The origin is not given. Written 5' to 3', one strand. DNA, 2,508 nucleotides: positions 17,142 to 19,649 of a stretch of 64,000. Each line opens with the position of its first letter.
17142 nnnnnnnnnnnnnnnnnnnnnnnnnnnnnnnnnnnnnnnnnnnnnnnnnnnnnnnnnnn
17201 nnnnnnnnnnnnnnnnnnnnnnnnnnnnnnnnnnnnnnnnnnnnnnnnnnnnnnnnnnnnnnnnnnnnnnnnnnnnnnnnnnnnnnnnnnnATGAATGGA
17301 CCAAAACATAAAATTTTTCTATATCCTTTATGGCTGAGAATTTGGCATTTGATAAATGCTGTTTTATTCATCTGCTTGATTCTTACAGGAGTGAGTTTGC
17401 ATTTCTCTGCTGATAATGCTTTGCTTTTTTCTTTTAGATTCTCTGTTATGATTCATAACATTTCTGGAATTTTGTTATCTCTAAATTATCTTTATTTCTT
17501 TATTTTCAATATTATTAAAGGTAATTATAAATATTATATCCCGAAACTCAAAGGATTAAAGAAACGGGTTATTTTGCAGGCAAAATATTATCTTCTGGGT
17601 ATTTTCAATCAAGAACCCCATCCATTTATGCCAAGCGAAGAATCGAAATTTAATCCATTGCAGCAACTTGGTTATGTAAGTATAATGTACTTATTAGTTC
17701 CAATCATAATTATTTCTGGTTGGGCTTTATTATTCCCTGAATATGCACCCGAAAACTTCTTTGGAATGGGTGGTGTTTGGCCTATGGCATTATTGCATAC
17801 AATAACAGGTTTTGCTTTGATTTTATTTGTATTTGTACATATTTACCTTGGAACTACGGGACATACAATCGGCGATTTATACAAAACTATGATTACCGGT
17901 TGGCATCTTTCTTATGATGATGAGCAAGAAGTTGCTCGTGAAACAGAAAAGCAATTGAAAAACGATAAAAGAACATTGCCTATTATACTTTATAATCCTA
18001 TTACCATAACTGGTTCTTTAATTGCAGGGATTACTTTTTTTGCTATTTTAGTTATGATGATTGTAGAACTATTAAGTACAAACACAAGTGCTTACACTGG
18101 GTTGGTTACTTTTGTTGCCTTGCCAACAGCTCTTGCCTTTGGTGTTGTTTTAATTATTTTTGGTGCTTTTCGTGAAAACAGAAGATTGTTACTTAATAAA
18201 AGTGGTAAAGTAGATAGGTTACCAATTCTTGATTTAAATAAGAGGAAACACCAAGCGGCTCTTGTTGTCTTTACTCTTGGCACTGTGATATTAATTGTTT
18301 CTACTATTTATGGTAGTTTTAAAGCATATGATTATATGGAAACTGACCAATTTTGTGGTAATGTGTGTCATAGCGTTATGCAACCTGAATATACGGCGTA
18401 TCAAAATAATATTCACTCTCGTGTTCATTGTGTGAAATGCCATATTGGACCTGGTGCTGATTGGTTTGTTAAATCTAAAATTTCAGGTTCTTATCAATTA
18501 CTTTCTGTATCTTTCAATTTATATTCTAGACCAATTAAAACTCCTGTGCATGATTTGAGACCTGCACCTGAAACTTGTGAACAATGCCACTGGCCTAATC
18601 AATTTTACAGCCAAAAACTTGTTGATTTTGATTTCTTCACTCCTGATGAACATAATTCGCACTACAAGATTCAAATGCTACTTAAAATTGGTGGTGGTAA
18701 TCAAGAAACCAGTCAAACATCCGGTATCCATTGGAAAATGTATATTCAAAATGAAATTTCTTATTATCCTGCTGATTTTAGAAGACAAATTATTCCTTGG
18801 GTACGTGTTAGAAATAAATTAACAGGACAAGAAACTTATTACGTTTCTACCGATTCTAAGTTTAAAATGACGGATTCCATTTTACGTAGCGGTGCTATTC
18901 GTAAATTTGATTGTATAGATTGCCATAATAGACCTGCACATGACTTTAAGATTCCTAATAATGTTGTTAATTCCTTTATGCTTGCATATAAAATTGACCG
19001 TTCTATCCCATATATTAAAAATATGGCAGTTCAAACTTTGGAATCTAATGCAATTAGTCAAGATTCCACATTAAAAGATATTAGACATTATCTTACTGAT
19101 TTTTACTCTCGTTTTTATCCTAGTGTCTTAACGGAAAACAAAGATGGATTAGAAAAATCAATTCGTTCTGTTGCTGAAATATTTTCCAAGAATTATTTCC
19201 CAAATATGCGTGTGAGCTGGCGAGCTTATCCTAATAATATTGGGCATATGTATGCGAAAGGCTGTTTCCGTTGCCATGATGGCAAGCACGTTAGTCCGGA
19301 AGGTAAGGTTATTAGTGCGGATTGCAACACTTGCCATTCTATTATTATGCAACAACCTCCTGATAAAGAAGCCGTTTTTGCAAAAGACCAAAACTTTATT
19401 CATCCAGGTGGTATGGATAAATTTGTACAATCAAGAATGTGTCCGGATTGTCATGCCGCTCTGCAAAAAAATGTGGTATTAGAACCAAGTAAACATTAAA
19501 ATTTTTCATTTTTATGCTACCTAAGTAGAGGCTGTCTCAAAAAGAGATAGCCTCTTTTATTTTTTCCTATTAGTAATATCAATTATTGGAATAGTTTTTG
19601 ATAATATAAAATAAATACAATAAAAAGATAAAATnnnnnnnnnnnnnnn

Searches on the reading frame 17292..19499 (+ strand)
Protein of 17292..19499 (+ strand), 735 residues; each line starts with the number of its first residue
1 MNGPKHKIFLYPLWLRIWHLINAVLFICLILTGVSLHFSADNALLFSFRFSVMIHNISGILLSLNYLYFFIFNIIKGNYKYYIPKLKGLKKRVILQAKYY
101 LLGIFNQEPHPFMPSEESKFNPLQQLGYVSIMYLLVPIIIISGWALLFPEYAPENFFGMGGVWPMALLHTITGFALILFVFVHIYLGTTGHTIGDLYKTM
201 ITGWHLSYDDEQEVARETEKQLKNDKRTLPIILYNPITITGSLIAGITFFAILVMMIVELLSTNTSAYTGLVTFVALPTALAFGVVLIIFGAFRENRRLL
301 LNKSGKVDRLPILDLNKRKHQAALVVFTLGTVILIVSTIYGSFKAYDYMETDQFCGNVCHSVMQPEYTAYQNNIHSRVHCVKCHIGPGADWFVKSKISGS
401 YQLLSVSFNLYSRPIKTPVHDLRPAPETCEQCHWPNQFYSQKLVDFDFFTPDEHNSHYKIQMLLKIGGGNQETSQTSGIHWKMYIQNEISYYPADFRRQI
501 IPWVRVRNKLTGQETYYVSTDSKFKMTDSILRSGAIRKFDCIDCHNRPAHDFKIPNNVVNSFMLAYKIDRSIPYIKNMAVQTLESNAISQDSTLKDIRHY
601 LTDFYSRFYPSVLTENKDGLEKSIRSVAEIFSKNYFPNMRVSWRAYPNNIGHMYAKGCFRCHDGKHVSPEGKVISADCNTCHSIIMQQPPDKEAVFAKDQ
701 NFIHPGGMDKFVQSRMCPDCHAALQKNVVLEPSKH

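Call 3: search_protein_families(library=pfam, proteins=[window:17292-19499:+], max_evalue=0.1)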
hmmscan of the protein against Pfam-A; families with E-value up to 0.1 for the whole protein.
window:17292-19499:+ (735 aa): 5 families
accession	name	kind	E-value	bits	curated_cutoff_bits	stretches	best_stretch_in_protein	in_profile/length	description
PF01292.26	Ni_hydr_CYTB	-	6.3e-25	88.4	30.1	1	11-203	2-179/179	Prokaryotic cytochrome b561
PF03264.19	Cytochrom_NNT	-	5.6e-09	36.4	24.1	1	321-405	5-93/174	NapC/NirT cytochrome c family, N-terminal region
PF14537.11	Cytochrom_c3_2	-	1.7e-05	25.6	25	1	657-726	8-69/79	Cytochrome c3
PF14522.11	Cytochrome_C7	-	0.00016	21.9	24.8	0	655-683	41-67/67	Cytochrome c7 and related cytochrome c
PF02085.21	Cytochrom_CIII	-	0.0069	17.1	22.9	0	652-726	28-87/101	Class III cytochrome C family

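Call 4: search_protein_families(library=ncbifam, proteins=[window:17292-19499:+], max_evalue=0.1)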
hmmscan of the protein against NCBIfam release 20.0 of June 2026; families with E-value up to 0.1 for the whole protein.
window:17292-19499:+ (735 aa): 7 families
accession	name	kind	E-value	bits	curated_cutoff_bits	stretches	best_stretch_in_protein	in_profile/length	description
NF011582.1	PRK15006.1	equivalog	2e-52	178.2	204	1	5-205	53-246/248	thiosulfate reductase cytochrome B subunit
TIGR03153.1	cytochr_NrfH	equivalog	1.4e-11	44.7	134.2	1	330-433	6-109/138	cytochrome c nitrite reductase small subunit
TIGR02125.1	CytB-hydogenase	equivalog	9e-10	38.4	121.5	1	11-206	3-209/212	Ni/Fe-hydrogenase, b-type cytochrome subunit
TIGR01583.1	formate-DH-gamm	equivalog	6.7e-07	29.5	115.85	1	9-205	3-185/204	formate dehydrogenase subunit gamma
NF011606.0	PRK15032.1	equivalog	3.2e-05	23.2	455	1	323-404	17-101/390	pentaheme c-type cytochrome TorC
TIGR02162.1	torC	equivalog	0.0015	17.9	478.2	1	322-403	14-100/387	pentaheme c-type cytochrome TorC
TIGR03507.1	decahem_SO1788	subfamily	0.037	12.5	209.3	0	355-449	246-316/672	OmcA/MtrC family decaheme c-type cytochrome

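Call 54: search_solved_structures(query=window:17292-19496:+, max_evalue=0.01)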
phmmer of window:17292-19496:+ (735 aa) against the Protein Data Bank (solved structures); distinct sequences matched with E-value up to 0.01: 0.
